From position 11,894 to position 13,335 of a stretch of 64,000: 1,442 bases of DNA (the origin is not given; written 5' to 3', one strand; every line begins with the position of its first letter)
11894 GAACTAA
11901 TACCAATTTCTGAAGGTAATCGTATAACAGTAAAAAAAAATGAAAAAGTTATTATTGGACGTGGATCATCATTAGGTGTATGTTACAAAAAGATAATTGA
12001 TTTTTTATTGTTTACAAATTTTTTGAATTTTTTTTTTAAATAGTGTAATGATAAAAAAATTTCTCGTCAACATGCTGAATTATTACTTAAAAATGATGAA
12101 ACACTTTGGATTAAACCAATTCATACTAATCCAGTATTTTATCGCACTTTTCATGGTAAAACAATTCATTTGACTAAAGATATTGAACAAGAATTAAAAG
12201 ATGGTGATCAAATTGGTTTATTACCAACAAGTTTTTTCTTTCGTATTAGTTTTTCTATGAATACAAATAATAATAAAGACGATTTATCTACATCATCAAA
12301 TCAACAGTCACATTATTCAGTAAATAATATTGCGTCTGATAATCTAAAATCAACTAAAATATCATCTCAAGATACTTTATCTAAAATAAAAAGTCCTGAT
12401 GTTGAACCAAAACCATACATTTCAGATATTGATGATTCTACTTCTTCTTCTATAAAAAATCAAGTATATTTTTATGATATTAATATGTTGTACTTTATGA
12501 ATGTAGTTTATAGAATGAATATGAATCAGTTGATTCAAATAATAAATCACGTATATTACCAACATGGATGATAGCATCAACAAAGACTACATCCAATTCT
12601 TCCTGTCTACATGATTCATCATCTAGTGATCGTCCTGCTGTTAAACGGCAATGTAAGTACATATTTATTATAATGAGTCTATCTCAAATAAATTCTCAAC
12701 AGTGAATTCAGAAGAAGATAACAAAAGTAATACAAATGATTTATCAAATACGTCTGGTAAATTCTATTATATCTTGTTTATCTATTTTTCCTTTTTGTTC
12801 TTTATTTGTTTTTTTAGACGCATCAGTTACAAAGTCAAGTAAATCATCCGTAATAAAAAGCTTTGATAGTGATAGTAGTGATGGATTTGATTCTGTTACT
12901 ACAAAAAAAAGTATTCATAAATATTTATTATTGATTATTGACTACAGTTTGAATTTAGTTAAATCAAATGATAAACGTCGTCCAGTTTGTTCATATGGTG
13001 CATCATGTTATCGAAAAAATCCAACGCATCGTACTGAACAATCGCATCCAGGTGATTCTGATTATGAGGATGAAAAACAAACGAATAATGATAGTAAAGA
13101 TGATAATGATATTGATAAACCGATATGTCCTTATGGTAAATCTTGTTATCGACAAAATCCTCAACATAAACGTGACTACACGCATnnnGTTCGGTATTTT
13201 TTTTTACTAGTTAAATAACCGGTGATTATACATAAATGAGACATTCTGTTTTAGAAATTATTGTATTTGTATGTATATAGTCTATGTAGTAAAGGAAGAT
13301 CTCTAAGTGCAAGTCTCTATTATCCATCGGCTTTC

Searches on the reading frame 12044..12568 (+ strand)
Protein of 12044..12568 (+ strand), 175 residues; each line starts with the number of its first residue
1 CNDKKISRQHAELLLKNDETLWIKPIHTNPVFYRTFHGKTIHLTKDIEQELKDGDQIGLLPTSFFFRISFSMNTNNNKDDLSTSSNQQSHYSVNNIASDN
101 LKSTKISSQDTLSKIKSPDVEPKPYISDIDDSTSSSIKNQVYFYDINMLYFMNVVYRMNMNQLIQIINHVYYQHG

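Call 28: search_protein_families(library=pfam, proteins=[window:12044-12568:+], max_evalue=0.01)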
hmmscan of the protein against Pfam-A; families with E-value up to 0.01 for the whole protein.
window:12044-12568:+ (175 aa): 1 family
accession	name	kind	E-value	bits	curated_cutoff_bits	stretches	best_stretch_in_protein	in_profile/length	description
PF00498.31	FHA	-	3.2e-05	24.7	20.7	1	2-58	14-65/67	FHA domain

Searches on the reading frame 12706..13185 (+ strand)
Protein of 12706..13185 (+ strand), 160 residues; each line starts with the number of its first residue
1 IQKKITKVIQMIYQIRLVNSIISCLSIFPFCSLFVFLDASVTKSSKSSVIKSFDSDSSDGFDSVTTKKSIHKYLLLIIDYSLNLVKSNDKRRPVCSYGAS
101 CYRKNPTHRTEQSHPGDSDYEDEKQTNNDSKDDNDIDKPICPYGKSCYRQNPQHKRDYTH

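Call 28: search_protein_families(library=pfam, proteins=[window:12706-13185:+], max_evalue=0.01)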
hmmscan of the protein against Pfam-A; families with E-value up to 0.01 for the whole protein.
window:12706-13185:+ (160 aa): 2 families
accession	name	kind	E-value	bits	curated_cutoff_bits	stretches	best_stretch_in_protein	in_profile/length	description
PF10283.14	zf-CCHH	-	2e-23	82.4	22.7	2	92-117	1-26/26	PBZ domain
PF14812.11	PBP1_TM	-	0.0041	17.8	27.8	1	87-156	2-69/85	Transmembrane domain of transglycosylase PBP1 at N-terminal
